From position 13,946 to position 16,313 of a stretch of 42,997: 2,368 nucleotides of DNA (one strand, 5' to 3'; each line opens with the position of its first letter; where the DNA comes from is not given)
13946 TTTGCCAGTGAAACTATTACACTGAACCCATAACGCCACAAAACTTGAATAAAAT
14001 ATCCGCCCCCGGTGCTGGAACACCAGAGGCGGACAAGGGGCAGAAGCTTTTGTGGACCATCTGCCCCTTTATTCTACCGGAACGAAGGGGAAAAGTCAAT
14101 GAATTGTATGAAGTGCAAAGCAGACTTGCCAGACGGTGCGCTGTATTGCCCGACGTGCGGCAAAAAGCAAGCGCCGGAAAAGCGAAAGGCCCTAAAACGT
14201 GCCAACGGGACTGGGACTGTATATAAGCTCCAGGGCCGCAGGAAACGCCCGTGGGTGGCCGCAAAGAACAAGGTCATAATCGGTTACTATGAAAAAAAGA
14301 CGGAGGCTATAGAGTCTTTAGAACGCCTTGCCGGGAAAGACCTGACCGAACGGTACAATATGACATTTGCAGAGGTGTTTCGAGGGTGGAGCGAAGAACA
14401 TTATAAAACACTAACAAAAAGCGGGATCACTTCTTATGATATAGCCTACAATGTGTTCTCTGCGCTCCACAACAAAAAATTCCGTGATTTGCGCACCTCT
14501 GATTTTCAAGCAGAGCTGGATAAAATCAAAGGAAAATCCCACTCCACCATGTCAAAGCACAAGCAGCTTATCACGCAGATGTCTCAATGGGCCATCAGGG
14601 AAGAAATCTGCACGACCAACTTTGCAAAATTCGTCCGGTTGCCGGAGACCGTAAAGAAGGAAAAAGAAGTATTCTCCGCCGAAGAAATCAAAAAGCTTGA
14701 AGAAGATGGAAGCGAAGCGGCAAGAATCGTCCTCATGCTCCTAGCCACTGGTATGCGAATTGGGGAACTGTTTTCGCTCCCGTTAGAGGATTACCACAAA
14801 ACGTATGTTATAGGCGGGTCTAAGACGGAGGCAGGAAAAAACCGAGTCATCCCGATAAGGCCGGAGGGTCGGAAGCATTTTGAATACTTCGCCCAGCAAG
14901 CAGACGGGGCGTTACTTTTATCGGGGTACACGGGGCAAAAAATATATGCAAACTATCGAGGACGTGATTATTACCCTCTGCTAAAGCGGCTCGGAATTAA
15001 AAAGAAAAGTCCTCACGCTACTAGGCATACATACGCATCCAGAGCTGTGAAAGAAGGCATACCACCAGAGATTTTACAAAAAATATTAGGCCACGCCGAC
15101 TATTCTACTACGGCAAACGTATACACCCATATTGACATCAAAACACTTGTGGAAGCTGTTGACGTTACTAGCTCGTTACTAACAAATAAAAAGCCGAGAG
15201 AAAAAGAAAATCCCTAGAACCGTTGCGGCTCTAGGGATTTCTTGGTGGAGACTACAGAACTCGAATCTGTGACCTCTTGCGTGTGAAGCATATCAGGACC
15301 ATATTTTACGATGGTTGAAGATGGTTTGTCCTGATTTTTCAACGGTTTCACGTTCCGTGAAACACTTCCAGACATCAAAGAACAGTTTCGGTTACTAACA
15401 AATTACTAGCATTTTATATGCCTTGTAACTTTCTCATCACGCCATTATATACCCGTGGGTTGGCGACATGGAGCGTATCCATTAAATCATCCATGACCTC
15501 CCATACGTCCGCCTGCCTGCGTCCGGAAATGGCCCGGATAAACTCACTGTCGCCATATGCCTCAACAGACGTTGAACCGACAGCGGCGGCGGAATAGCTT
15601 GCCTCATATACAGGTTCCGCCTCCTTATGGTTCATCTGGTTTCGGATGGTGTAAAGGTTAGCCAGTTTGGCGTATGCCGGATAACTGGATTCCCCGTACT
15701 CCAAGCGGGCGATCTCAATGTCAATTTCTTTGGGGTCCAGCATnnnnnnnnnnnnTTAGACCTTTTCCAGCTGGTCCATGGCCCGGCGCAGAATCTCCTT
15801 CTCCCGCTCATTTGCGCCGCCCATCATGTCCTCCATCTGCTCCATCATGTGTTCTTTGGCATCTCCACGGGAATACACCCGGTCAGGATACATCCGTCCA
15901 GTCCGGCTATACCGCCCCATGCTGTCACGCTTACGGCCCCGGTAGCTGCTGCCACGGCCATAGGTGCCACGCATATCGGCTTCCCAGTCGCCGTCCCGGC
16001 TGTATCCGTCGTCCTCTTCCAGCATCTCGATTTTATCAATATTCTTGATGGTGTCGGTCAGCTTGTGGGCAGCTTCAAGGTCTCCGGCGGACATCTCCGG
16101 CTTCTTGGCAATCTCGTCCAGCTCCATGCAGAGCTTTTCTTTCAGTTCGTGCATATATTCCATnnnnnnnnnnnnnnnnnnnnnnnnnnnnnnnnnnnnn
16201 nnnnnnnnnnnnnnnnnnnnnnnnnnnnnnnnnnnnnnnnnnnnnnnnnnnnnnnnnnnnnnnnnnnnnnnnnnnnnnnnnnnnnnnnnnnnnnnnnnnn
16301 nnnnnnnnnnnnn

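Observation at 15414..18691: Eight-gene post-lysis cargo operon of unknown function sits in the lysogenic-conversion slot next to attP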

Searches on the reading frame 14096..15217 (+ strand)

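Call 85: search_protein_families(library=pfam, proteins=[window:14096-15217:+], max_evalue=0.001)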
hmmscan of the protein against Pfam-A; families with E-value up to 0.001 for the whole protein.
window:14096-15217:+ (373 aa): 2 families
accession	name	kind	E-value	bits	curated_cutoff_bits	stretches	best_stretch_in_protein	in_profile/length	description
PF00589.27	Phage_integrase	-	1e-19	71.4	27.1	1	205-347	21-169/172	Phage integrase family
PF22022.2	Phage_int_M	-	4.9e-05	23.9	27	1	91-178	1-91/96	Phage integrase central domain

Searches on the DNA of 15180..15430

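Call 102: search_rna_families(source=window, start=15180, end=15430, threshold=evalue, max_evalue=10, show_alignments=1)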
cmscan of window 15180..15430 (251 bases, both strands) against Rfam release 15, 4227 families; matches with E-value up to 10: 5.
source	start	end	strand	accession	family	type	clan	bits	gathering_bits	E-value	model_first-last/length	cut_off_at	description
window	15200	15242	-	RF00489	ctRNA_p42d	Gene; antisense;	-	18.8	50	0.11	1-46/46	no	ctRNA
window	15203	15254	-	RF02399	NsiR1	Gene; sRNA;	-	16.2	39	0.67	1-60/60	no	Nitrogen stress-induced RNA 1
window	15201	15246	-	RF00642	mir-23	Gene; miRNA;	-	15.7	52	1.1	1-73/73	no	mir-23 microRNA precursor family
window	15188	15251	+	RF02612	BSR1350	Gene; sRNA;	-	15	216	2.2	1-176/176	no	Brucella sRNA 1350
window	15325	15383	-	RF03402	mir-957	Gene; miRNA;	-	13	66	4.8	1-77/77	no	mir-957 microRNA precursor family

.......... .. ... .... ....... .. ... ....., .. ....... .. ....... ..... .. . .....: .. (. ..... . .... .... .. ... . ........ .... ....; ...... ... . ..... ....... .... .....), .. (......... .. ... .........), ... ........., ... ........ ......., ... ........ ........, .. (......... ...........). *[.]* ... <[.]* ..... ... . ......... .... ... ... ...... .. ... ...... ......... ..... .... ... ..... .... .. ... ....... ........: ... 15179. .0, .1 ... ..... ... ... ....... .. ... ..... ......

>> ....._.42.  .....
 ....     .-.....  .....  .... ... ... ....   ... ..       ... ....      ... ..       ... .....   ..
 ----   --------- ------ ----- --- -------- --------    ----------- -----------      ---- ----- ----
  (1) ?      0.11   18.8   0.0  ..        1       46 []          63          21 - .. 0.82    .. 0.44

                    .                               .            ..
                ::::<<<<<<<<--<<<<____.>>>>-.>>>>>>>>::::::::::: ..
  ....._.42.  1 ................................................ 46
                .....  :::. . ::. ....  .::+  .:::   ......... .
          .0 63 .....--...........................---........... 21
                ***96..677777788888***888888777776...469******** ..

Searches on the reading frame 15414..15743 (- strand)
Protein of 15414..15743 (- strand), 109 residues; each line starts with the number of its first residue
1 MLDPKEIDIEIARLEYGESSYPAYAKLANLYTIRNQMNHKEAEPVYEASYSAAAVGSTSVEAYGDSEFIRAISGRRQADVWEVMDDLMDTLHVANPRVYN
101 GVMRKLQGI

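Call 4: search_protein_families(library=pfam, proteins=[window:15414-15743:-], max_evalue=1)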
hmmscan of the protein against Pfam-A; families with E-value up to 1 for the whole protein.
window:15414-15743:- (109 aa): 0 families

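Call 5: search_protein_families(library=phrogs, proteins=[window:15414-15743:-], max_evalue=0.1)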
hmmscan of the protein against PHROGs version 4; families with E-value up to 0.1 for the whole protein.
window:15414-15743:- (109 aa): 1 family
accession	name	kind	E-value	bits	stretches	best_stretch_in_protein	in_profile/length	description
phrog_24141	-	unknown function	0.041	15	1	28-40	42-54/60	-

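Call 6: search_protein_families(library=ncbifam, proteins=[window:15414-15743:-], max_evalue=0.1)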
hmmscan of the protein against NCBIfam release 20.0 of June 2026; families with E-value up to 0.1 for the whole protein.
window:15414-15743:- (109 aa): 0 families

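Call 11: search_protein_families(library=padloc, proteins=[window:15414-15743:-], max_evalue=0.1)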
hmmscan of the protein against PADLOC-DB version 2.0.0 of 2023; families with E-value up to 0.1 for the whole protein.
window:15414-15743:- (109 aa): 0 families

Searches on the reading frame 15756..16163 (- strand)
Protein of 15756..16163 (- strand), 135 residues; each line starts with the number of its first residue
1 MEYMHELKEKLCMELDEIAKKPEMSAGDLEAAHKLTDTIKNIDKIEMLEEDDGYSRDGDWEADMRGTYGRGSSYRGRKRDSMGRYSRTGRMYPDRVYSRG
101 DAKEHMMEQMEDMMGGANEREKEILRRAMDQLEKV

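Call 4: search_protein_families(library=pfam, proteins=[window:15756-16163:-], max_evalue=1)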
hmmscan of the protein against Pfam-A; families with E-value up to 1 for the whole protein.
window:15756-16163:- (135 aa): 2 families
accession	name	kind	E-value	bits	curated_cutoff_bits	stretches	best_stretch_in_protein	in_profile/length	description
PF02186.21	TFIIE_beta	-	0.0028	18.3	28.1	1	1-51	9-55/66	TFIIE beta subunit core domain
PF19531.4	DUF6058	-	0.11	13.1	25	0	103-135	63-100/126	Family of unknown function (DUF6058)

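Call 5: search_protein_families(library=phrogs, proteins=[window:15756-16163:-], max_evalue=0.1)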
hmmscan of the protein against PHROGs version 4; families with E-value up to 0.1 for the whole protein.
window:15756-16163:- (135 aa): 1 family
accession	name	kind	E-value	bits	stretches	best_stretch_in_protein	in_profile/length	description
phrog_28802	-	unknown function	7.1e-15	56.7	1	4-94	2-91/190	-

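Call 6: search_protein_families(library=ncbifam, proteins=[window:15756-16163:-], max_evalue=0.1)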
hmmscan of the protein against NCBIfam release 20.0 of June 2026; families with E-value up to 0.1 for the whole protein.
window:15756-16163:- (135 aa): 1 family
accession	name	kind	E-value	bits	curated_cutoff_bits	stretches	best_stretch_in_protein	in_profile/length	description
NF009434.1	PRK12793.1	equivalog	0.085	12.9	99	0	108-134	7-33/113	flagellar biosynthesis regulator FlaF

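Call 11: search_protein_families(library=padloc, proteins=[window:15756-16163:-], max_evalue=0.1)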
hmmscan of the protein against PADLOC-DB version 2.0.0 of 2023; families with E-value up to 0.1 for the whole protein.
window:15756-16163:- (135 aa): 2 families
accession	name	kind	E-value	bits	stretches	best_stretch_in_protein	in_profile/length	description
PDLC02055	Cas10b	-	0.028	11.2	1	80-125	56-101/487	-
PDLC03352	MTase_II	-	0.028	10.2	1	33-104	152-224/1023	Type II methyltransferase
